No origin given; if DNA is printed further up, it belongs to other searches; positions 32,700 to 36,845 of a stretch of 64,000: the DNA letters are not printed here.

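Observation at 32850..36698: Reg_prop/Y_Y_Y sensor fused to a class III cyclase and an HD phosphohydrolase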

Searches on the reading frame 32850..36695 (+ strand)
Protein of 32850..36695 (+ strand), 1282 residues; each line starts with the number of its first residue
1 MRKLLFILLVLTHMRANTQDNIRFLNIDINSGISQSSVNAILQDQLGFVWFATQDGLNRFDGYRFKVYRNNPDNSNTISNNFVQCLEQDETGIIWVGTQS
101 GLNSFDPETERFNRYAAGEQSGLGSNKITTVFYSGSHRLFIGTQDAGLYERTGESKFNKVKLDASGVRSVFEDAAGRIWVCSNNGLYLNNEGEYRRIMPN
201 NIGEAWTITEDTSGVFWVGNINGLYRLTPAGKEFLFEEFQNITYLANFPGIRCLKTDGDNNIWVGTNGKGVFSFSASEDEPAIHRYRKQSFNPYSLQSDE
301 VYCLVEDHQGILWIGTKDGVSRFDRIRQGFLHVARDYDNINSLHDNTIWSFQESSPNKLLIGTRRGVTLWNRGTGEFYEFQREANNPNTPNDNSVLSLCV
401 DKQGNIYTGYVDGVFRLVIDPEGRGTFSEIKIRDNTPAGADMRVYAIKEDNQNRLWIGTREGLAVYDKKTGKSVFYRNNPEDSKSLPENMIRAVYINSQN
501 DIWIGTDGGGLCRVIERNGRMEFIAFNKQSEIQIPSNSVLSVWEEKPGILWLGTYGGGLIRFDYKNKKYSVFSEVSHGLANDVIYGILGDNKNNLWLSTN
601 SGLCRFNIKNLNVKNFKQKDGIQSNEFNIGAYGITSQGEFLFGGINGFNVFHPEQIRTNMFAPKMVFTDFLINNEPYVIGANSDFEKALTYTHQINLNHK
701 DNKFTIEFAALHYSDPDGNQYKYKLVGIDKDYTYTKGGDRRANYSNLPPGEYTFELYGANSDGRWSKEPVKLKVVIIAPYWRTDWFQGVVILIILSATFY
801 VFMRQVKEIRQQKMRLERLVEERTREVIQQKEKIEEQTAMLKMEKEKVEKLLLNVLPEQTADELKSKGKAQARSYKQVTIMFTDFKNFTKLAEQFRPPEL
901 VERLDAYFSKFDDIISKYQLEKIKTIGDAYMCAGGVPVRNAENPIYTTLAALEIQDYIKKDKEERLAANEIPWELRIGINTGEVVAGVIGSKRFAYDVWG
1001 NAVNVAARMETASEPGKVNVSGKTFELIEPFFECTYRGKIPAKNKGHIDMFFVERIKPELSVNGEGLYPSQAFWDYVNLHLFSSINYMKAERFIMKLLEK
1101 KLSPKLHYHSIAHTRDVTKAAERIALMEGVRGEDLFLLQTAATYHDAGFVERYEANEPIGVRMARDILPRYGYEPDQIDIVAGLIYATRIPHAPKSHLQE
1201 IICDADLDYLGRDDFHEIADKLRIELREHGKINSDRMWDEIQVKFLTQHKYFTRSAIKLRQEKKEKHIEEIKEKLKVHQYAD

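Call 3: search_protein_families(library=pfam, proteins=[window:32850-36695:+], max_evalue=0.1)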
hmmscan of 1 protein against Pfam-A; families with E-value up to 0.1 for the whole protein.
window:32850-36695:+ (1282 aa): 6 families
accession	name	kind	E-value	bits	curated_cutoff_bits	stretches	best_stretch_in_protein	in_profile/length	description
PF00211.25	Guanylate_cyc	-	8.6e-50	169.3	21.9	1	871-1054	2-182/183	Adenylate and Guanylate cyclase catalytic domain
PF07494.17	Reg_prop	-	6.9e-46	148.8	20.4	7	295-317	1-23/24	Two component regulator propeller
PF07495.19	Y_Y_Y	-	1.7e-15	57.1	26.6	1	713-776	2-64/65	Y_Y_Y domain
PF23748.1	Beta-prop_LRRK2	-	6.4e-08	32.4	26.9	0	438-463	270-295/359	LRRK2 beta propeller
PF01966.28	HD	-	9e-07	29.6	22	1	1112-1206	3-111/116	HD domain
PF20067.5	SSL_N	-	0.0073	16.6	18.9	0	400-413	28-41/46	Strictosidine synthase-like, N-terminal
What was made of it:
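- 34986..35177 (+): Y_Y_Y domain (aa 713-776). Pfam PF07495 E 1.7e-15 (call 3).
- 35460..36011 (+): Class III nucleotidyl cyclase catalytic domain (aa 871-1054), ATP-type. Pfam Guanylate_cyc E 8.6e-50 (call 3).
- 36147..36698 (+): HD-domain phosphohydrolase of the YpgQ / class I PDE-like fold (aa 1100-1282, plus stop codon). Pfam HD E 9e-7 (call 3).
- On Class III nucleotidyl cyclase (Pfam PF00211): PF00211 E 8.6e-50, 169 bits against a cut-off of 21.9 (call 3).
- On Bacteroidetes hybrid two-component system (HTCS): None of these domains appears in the Pfam scan at E ≤0.1 (call 3).
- On HD superfamily (Pfam PF01966): PF01966 29.6 bits against a cut-off of 22 (call 3).
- Closest known: Bacteroides hybrid two-component system sensors. 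Different: There is no HisKA, HATPase, receiver or AraC DNA-binding domain (call 3).
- Checked: Pfam (call 3).
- The domain does not match Pfam PDEase_I and lacks the second His of the class I signature HDxxH (ours is HDAGF) (call 3, sequence).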

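Call 4: search_protein_families(library=ncbifam, proteins=[window:32850-36695:+], max_evalue=0.1)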
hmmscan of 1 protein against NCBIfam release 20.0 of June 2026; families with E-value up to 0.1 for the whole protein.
window:32850-36695:+ (1282 aa): 4 families
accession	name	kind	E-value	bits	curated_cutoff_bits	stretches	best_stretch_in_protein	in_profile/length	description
NF052228.1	T9SS_PorZ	equivalog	3.5e-35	121.6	260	5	384-516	422-557/757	type IX secretion system anionic LPS delivery protein PorZ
TIGR03903.1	TOMM_kin_cyc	equivalog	8.6e-05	20.5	705.75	1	874-1033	284-441/1267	TOMM system kinase/cyclase fusion protein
NF058673.1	LipAdnlyCyLipJMY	equivalog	0.0026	16.5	800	1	878-1026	296-420/449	bifunctional lipase/adenylate cyclase LipJ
TIGR03476.1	HpnL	subfamily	0.097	12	195.65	0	786-851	154-219/318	putative membrane protein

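Call 46: search_protein_families(library=pfam, alignment_id=A3, max_evalue=0.001)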
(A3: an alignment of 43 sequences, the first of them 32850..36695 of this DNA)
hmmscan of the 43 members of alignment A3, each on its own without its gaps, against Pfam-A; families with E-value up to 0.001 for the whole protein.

A. member 1, window:32850-36695:+ (1282 aa): 5 families
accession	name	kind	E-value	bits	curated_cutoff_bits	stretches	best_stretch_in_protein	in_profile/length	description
PF00211.25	Guanylate_cyc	-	8.6e-50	169.3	21.9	1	871-1054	2-182/183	Adenylate and Guanylate cyclase catalytic domain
PF07494.17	Reg_prop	-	6.9e-46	148.8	20.4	1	295-317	1-23/24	Two component regulator propeller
PF07495.19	Y_Y_Y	-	1.7e-15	57.1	26.6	1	713-776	2-64/65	Y_Y_Y domain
PF23748.1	Beta-prop_LRRK2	-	6.4e-08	32.4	26.9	0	438-463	270-295/359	LRRK2 beta propeller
PF01966.28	HD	-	9e-07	29.6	22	1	1112-1206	3-111/116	HD domain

B. families by the number of members that match (of 43 scanned): 31 families (the first 25 are shown)
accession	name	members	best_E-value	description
PF00211.25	Guanylate_cyc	43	8.4e-58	Adenylate and Guanylate cyclase catalytic domain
PF01966.28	HD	35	6.4e-13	HD domain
PF07495.19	Y_Y_Y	25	2.2e-19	Y_Y_Y domain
PF07494.17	Reg_prop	19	1.6e-72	Two component regulator propeller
PF08450.18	SGL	8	2.2e-12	SMP-30/Gluconolactonase/LRE-like region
PF23748.1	Beta-prop_LRRK2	6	6.6e-14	LRRK2 beta propeller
PF21544.3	PorZ_N_b_propeller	4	2.8e-06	TSS9, PorZ, N-terminal beta-propeller domain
PF13424.12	TPR_12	3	1.3e-41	Tetratricopeptide repeat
PF00515.34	TPR_1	3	1.9e-27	Tetratricopeptide repeat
PF13374.12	TPR_10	3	3.9e-22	Tetratricopeptide repeat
PF07719.23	TPR_2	3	5.8e-19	Tetratricopeptide repeat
PF13181.12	TPR_8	3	1.2e-17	Tetratricopeptide repeat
PF13176.12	TPR_7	3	1.3e-15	Tetratricopeptide repeat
PF14938.12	SNAP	2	6e-11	Soluble NSF attachment protein, SNAP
PF24885.1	TPR_NPHP3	2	9.7e-09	Nephrocystin-3 TPR domain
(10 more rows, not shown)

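Call 85: search_protein_families(library=padloc, proteins=[window:32850-36695:+], max_evalue=0.01)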
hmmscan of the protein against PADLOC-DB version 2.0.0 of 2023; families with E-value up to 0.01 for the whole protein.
window:32850-36695:+ (1282 aa): 6 families
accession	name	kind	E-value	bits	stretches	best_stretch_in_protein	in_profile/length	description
PDLC00734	PycC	-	4.2e-17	60.3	1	838-1028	146-344/374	Pycsar cyclase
PDLC02369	PycC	-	9.6e-11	39.7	1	860-1028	30-191/248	-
PDLC00763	PycC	-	4.8e-08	30.7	1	831-1029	12-208/268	Pycsar cyclase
PDLC02367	PycC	-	3.3e-07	28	1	847-1029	18-193/226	-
PDLC00765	PycC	-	0.00012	19.2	1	840-1031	221-415/477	Pycsar cyclase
PDLC00766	PycC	-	0.00015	19.3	1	855-1029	26-196/232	Pycsar cyclase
